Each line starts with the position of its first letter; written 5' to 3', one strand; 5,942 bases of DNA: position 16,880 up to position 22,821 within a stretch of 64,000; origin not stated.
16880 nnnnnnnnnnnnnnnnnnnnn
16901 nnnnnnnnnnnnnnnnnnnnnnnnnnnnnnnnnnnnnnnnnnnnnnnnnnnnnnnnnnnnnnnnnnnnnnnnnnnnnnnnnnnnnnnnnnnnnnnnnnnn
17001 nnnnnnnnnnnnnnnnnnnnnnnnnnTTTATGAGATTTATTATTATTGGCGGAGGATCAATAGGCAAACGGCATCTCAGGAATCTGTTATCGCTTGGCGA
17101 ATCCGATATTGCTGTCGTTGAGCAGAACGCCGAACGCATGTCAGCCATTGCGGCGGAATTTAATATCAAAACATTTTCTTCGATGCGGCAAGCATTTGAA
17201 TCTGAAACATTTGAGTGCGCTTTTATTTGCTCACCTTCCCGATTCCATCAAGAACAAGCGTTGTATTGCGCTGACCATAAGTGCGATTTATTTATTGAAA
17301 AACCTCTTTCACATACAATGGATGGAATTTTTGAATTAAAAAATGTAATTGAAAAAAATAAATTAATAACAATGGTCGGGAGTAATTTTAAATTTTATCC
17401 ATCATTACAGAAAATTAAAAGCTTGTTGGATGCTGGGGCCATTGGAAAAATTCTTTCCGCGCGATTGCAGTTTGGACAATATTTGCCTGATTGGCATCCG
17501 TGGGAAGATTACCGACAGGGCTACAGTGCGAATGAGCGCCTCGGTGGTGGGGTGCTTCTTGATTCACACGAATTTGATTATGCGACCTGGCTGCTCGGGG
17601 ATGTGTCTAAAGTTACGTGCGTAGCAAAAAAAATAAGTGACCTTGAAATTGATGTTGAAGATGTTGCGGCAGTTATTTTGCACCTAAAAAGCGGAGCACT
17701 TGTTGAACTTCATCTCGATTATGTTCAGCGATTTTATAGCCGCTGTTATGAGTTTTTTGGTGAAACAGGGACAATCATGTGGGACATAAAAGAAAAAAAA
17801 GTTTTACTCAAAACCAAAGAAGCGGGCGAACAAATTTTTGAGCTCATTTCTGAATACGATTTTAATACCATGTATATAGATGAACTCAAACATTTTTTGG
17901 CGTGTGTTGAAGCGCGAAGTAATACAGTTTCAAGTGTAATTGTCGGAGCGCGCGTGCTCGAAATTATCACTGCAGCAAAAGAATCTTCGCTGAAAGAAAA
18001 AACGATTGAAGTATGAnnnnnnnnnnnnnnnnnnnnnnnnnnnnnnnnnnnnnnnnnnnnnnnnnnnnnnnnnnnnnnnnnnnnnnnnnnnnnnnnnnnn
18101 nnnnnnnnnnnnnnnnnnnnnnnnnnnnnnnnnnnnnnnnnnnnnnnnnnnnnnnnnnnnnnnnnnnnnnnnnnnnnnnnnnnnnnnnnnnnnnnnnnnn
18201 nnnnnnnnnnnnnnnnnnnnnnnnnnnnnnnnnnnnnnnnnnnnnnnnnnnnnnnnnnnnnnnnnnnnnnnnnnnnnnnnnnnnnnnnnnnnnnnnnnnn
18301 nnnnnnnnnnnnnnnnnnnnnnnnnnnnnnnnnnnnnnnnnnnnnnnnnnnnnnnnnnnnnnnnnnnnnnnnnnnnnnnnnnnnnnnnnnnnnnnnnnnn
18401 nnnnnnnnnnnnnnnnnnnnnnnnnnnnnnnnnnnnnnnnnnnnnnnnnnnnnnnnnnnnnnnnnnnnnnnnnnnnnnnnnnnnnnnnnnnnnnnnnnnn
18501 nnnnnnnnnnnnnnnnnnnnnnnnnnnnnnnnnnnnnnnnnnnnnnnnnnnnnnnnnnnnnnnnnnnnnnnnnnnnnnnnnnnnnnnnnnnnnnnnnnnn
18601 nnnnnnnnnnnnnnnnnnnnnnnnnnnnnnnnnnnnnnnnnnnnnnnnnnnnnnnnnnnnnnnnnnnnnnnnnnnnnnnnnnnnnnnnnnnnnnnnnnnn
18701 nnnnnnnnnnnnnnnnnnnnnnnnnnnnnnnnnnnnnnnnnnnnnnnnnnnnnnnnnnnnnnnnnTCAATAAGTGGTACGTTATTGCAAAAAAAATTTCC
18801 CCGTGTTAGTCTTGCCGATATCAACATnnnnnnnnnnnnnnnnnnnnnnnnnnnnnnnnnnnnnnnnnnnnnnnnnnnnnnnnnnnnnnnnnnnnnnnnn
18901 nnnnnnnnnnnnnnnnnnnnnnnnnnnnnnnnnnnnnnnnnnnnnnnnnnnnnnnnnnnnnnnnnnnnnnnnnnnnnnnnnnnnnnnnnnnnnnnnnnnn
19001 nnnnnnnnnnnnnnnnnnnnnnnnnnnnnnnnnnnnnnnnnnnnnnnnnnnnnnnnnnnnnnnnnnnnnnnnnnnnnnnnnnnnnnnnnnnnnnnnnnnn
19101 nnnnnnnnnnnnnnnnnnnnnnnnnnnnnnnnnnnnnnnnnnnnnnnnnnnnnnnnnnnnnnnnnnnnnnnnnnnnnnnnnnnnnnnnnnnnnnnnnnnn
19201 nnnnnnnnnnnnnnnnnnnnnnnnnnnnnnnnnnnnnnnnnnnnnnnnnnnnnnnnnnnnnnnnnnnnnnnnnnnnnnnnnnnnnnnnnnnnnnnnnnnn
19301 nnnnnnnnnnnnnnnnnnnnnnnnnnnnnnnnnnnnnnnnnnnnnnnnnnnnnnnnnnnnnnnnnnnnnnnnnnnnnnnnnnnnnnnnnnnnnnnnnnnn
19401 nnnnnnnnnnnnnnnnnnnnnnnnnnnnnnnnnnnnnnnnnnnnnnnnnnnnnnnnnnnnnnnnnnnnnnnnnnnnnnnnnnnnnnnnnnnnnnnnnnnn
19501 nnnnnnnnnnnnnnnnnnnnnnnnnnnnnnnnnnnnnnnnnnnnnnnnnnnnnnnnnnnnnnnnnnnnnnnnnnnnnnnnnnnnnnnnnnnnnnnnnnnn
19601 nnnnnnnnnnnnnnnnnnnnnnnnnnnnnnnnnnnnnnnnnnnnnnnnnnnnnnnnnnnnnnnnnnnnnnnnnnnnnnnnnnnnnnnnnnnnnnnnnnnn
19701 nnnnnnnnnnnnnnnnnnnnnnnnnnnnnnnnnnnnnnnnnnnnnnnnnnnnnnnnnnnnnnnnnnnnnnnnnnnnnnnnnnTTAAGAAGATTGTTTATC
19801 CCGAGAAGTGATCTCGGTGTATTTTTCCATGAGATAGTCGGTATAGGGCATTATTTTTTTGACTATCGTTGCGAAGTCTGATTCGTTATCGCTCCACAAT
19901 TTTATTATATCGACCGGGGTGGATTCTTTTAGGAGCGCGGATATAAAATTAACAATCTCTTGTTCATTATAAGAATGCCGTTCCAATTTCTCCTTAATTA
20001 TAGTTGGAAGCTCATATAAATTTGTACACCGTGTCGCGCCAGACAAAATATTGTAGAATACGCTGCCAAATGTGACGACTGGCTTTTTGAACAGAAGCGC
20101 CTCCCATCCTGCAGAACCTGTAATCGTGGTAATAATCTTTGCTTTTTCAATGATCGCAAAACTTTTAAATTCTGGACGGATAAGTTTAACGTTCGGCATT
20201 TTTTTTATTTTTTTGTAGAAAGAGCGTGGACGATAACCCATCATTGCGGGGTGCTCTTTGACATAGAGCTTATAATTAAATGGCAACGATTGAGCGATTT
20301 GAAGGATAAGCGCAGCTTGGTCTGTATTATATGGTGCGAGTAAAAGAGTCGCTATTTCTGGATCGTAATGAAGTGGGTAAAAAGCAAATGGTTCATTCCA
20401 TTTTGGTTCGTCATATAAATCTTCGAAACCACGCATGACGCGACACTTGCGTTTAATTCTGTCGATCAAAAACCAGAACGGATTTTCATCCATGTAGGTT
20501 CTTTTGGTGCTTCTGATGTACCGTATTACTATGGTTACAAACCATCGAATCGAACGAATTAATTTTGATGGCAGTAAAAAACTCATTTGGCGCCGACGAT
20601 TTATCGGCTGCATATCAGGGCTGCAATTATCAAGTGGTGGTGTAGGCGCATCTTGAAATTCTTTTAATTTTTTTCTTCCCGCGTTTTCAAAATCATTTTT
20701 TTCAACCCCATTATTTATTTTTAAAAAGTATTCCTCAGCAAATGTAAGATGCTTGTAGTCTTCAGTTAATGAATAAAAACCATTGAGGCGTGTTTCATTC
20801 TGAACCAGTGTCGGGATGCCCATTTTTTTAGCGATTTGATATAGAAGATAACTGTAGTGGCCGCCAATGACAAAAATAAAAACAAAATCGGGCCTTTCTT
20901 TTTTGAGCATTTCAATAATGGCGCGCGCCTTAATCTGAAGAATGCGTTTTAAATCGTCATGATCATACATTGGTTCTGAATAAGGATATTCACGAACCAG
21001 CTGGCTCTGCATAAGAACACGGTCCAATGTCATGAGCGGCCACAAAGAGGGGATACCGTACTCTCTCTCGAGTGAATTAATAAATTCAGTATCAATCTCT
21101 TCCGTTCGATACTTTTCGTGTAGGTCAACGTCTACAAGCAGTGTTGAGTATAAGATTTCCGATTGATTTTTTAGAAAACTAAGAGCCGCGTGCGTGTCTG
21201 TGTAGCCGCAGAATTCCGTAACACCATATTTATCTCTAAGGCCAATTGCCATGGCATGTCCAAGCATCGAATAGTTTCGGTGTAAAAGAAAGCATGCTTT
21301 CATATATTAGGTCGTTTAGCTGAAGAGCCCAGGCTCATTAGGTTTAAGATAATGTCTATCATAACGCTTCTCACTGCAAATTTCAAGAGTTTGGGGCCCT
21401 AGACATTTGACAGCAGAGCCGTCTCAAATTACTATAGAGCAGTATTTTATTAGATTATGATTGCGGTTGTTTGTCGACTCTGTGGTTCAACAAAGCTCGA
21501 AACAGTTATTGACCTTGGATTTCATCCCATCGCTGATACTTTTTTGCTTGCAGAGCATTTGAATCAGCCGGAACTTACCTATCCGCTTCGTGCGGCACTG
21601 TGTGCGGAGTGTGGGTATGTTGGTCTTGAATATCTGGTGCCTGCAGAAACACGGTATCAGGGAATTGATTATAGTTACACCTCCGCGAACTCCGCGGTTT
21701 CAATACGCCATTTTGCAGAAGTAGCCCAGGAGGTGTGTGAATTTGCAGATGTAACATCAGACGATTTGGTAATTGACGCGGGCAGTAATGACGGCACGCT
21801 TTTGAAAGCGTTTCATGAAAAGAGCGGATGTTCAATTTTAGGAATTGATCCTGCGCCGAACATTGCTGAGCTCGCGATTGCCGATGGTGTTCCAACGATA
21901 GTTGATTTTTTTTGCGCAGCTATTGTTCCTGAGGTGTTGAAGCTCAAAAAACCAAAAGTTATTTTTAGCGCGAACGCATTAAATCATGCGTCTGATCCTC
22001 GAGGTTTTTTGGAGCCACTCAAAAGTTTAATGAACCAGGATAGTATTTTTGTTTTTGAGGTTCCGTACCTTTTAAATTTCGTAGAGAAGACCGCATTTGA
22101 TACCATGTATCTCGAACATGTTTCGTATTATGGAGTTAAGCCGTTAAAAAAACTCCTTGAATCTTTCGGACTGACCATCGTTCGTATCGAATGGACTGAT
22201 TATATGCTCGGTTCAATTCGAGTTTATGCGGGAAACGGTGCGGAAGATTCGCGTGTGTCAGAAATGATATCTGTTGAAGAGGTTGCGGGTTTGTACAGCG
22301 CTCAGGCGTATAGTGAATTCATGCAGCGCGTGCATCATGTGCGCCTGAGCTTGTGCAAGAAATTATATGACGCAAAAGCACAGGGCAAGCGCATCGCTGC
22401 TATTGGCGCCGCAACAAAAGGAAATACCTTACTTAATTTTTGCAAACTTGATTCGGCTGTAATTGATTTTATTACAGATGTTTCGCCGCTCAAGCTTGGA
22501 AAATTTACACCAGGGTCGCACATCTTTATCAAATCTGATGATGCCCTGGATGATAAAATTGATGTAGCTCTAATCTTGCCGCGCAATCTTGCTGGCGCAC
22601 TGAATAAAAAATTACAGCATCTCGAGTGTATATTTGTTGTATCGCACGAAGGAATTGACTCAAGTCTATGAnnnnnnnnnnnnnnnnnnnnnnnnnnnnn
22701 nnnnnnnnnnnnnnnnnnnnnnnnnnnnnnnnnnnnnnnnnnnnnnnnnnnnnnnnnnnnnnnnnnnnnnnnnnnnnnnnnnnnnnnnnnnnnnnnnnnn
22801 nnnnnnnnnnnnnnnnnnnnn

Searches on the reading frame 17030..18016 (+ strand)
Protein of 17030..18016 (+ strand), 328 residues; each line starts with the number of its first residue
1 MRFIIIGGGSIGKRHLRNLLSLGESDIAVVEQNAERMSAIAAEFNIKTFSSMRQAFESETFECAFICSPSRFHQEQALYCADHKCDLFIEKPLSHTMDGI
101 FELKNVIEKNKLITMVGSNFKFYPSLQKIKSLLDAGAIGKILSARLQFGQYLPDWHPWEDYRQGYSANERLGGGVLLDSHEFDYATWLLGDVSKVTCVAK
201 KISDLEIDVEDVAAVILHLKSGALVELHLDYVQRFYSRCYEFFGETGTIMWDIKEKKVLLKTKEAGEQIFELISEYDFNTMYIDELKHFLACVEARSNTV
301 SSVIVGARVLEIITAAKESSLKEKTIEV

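Call 9: search_protein_families(library=pfam, proteins=[window:17030-18016:+], max_evalue=0.001)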
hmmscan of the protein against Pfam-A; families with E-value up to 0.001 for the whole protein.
window:17030-18016:+ (328 aa): 5 families
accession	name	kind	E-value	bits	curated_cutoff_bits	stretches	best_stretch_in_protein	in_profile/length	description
PF22725.1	GFO_IDH_MocA_C3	-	2.1e-23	83.1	27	1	127-249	2-123/124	GFO/IDH/MocA C-terminal domain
PF01408.29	GFO_IDH_MocA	-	3e-21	76.8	24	1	1-117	1-119/120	Oxidoreductase family, NAD-binding Rossmann fold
PF02894.22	GFO_IDH_MocA_C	-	1.3e-16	61.5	22.9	1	130-327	1-217/218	Oxidoreductase family, C-terminal alpha/beta domain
PF03807.23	F420_oxidored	-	4.7e-05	24.3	21.6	1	4-70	3-69/94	NADP oxidoreductase coenzyme F420-dependent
PF02254.24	TrkA_N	-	0.00028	21.6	23.8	1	3-44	1-41/116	TrkA-N domain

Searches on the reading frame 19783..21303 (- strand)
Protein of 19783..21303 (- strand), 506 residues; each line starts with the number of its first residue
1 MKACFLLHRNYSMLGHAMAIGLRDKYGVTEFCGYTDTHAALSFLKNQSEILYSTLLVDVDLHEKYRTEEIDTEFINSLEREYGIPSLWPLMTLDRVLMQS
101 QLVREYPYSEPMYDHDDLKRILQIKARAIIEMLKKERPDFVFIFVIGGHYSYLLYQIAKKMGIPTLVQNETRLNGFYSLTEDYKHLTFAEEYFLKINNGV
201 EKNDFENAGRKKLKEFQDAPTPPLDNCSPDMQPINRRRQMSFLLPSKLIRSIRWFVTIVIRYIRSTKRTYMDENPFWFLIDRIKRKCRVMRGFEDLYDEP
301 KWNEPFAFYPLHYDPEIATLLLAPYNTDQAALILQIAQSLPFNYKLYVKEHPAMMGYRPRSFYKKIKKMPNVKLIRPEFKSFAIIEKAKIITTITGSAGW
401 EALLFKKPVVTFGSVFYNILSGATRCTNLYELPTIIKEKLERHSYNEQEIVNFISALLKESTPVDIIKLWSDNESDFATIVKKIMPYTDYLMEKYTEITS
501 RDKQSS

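Call 9: search_protein_families(library=pfam, proteins=[window:19783-21303:-], max_evalue=0.001)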
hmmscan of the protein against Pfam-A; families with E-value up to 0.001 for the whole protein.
window:19783-21303:- (506 aa): 1 family
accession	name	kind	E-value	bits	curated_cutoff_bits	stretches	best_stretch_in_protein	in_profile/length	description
PF05159.20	Capsule_synth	-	4.6e-10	39.9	20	1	333-431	176-279/310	Capsule polysaccharide biosynthesis protein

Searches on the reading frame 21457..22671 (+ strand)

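Call 8: search_protein_families(library=pfam, proteins=[window:21457-22671:+], max_evalue=0.001)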
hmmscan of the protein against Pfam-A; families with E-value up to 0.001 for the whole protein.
window:21457-22671:+ (404 aa): 5 families
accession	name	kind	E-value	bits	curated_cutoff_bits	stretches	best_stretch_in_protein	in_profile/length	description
PF08484.17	Methyltransf_14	-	4.7e-34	117.9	23.5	1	252-389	5-148/160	C-methyltransferase C-terminal domain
PF08421.16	Methyltransf_13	-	9.2e-20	71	31.3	1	6-67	1-62/62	Putative zinc binding domain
PF13489.12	Methyltransf_23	-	1e-11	45.3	27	1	101-242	22-162/164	Methyltransferase domain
PF08242.18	Methyltransf_12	-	4.9e-05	24.4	30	1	107-196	2-96/98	Methyltransferase domain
PF08241.18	Methyltransf_11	-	0.0003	21.8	21.2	0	107-200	2-95/95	Methyltransferase domain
